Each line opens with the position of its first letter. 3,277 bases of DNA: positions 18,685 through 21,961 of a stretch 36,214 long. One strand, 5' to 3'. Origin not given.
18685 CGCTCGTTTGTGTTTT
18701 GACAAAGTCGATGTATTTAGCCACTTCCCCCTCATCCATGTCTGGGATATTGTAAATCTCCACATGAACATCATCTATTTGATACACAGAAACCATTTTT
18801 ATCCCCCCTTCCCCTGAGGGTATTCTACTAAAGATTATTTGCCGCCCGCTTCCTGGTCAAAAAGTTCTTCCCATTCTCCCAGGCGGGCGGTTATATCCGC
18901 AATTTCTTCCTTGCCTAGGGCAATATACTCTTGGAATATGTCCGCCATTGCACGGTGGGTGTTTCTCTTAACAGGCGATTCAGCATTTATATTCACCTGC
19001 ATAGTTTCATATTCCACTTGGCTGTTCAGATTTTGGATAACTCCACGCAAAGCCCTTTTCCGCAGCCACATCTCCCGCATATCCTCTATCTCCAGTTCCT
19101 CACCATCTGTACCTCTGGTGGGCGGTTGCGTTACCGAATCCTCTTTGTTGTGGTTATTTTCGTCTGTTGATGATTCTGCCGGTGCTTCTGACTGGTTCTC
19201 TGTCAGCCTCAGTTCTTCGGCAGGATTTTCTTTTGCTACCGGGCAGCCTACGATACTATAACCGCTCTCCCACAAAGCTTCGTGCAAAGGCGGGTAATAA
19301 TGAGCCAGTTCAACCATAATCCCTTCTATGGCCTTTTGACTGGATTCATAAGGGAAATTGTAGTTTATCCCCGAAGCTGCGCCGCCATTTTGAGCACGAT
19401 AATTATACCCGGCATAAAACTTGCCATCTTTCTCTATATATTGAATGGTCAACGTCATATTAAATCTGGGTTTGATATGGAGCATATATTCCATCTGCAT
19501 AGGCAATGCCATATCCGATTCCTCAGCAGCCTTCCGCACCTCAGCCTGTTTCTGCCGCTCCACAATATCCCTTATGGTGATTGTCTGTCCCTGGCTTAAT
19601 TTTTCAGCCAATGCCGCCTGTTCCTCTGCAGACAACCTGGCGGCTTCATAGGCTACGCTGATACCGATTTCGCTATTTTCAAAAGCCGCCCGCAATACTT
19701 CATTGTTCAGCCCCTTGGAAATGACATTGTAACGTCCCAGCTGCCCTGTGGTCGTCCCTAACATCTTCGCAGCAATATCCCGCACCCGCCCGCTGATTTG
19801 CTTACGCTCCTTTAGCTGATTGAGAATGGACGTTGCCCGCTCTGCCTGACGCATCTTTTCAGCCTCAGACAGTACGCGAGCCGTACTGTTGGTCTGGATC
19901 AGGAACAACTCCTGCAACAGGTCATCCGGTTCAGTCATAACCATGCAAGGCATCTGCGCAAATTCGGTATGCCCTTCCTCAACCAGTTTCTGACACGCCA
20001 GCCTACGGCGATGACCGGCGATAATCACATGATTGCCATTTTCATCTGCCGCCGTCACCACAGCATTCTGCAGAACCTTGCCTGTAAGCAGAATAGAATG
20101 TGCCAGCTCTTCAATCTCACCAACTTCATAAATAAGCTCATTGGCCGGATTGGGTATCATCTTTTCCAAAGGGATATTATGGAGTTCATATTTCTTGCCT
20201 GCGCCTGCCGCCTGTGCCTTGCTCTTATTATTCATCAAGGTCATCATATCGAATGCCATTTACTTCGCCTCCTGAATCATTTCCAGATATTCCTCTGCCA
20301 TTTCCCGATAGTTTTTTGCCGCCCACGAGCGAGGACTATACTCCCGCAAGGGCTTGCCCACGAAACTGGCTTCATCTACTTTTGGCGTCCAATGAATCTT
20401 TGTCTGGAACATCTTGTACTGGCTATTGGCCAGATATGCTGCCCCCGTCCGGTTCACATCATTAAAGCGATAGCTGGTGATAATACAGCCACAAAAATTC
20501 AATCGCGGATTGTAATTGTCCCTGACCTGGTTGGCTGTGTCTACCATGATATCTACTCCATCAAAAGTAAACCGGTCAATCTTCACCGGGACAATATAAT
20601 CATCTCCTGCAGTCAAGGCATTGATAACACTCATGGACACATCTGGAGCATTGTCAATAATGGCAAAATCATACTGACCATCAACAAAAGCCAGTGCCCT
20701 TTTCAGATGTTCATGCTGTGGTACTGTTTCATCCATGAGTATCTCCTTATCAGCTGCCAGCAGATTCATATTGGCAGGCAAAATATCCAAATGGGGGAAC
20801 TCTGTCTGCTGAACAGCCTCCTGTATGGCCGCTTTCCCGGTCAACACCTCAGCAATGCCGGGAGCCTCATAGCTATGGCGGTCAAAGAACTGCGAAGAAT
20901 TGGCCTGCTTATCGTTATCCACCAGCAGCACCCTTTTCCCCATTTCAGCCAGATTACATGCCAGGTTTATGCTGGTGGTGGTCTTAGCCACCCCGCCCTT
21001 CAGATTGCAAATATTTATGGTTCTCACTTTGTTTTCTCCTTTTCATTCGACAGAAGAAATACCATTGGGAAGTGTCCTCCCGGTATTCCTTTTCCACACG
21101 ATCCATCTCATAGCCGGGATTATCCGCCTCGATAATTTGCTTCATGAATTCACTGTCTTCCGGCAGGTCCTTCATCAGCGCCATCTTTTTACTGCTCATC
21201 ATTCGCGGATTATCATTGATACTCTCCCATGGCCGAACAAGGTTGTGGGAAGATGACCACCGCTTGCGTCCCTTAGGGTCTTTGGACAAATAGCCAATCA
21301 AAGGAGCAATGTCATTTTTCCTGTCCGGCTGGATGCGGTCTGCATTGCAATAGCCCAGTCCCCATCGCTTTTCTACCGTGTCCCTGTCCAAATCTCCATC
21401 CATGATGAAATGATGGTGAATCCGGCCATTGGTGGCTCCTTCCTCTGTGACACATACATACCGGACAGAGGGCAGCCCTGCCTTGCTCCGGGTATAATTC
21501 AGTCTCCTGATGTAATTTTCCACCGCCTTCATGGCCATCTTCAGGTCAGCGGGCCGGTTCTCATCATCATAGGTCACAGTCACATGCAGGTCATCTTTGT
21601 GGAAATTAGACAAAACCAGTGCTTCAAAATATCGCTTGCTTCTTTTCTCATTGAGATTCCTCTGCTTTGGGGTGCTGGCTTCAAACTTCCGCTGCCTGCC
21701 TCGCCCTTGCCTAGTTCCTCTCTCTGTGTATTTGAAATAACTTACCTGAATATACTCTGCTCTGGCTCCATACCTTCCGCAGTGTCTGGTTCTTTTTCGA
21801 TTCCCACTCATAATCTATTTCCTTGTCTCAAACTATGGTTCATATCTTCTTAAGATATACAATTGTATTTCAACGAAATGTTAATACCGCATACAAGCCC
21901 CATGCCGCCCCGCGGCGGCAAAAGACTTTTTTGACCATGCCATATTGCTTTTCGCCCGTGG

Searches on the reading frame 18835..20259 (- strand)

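Call 58: search_protein_families(library=phrogs, proteins=[window:18835-20259:-], max_evalue=0.00001)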
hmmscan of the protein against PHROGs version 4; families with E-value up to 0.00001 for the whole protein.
window:18835-20259:- (474 aa): 6 families
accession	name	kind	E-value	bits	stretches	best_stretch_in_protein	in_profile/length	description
phrog_4715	-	DNA, RNA and nucleotide metabolism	9e-42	144.3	1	1-253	117-377/630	ParB-like partition protein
phrog_15982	-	unknown function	4.2e-36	125.9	1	3-246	4-251/453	-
phrog_27290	-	unknown function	5.2e-29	102.4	1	23-249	27-252/517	-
phrog_12047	-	DNA, RNA and nucleotide metabolism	1.9e-09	38.5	1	45-157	17-117/301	ParB-like partition nuclease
phrog_6218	-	DNA, RNA and nucleotide metabolism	4.1e-08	33.8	1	25-221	4-182/506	ParB-like partition protein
phrog_1033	-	DNA, RNA and nucleotide metabolism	1.8e-07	32.3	1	6-221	12-215/334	ParB-like partition protein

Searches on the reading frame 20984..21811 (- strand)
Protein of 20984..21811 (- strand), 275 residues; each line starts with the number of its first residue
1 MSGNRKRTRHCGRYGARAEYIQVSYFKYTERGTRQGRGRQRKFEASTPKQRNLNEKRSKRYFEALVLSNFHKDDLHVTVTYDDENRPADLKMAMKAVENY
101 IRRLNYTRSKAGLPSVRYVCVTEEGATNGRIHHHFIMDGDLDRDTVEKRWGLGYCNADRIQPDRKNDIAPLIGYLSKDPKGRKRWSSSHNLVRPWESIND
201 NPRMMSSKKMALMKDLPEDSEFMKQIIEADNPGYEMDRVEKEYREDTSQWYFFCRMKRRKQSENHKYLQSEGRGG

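Call 58: search_protein_families(library=phrogs, proteins=[window:20984-21811:-], max_evalue=0.00001)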
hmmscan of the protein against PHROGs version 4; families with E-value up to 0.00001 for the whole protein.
window:20984-21811:- (275 aa): 2 families
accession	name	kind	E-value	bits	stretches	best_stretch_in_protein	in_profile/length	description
phrog_3584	-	DNA, RNA and nucleotide metabolism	3.1e-63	214.7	1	9-266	10-256/265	replication initiation protein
phrog_942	-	DNA, RNA and nucleotide metabolism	9.3e-09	36.1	1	69-156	114-218/501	replication initiation protein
